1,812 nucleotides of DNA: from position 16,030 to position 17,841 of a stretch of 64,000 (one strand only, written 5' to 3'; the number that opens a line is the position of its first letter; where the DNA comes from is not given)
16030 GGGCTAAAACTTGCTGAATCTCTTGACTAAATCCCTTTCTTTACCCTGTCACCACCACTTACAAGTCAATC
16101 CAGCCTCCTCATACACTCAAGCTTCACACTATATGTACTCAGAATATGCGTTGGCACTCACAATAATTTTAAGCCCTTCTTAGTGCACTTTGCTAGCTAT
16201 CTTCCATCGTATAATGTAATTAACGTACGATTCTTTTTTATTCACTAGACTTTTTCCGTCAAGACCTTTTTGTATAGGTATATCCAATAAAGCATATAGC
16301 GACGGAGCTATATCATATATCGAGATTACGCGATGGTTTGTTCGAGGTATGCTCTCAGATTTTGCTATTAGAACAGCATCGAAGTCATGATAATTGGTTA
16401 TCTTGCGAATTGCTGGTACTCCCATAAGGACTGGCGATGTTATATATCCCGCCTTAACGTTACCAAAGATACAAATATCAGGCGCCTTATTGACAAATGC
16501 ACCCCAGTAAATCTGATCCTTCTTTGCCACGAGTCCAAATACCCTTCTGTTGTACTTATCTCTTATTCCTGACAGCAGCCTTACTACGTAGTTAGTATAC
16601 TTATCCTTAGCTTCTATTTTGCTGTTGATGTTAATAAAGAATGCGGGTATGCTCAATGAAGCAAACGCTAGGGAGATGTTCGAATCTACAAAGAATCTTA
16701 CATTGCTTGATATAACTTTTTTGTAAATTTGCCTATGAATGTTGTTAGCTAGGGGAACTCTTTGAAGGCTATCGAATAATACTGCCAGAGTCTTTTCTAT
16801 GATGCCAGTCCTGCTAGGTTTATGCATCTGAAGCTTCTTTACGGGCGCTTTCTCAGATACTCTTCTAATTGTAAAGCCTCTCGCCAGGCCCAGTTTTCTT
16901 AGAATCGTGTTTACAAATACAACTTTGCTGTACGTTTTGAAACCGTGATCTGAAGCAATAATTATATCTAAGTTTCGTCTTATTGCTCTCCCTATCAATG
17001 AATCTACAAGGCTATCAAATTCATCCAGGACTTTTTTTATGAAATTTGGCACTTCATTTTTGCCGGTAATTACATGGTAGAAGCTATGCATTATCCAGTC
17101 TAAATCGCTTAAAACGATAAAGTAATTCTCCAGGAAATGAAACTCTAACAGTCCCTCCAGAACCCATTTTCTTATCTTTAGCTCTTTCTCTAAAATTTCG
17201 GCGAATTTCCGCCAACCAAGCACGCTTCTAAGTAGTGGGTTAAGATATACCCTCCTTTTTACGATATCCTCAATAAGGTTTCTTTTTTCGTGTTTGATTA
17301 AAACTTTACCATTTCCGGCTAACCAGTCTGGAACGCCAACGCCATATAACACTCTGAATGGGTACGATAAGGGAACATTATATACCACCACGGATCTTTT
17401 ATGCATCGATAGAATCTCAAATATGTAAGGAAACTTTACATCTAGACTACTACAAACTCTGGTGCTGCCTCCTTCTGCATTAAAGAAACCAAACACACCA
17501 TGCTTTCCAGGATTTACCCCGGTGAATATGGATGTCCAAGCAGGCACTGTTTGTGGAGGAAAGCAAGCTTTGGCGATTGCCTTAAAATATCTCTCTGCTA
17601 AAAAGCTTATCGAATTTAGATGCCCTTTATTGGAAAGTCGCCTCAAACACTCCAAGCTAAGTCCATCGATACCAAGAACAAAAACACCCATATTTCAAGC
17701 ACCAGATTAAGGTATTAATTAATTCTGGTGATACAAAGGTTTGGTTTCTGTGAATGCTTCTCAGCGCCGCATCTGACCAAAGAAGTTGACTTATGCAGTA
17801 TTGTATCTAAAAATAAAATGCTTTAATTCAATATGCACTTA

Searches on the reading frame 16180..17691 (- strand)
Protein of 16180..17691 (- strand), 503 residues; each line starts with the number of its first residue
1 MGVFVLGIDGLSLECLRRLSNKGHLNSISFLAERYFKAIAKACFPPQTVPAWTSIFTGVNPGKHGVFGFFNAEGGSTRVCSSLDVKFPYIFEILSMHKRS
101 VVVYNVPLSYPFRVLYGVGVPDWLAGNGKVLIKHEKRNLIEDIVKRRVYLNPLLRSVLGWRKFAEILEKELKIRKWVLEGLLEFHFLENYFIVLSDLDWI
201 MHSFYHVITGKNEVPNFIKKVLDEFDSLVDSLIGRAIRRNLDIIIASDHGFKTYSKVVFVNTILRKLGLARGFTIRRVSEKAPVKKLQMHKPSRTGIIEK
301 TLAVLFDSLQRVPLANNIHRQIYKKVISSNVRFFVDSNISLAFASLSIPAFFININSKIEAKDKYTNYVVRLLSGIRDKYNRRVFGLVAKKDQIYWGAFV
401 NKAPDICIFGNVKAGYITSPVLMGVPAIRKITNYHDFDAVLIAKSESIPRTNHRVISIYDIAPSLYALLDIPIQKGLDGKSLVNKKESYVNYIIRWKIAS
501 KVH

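Call 14: search_protein_families(library=ncbifam, proteins=[window:16180-17691:-], max_evalue=0.00001)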
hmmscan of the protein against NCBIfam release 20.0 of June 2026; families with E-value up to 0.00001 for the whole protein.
window:16180-17691:- (503 aa): 1 family
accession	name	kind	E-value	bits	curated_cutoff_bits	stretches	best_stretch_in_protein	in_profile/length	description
TIGR02335.1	hydr_PhnA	equivalog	1.3e-06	27.8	407.55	1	3-71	15-83/408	phosphonoacetate hydrolase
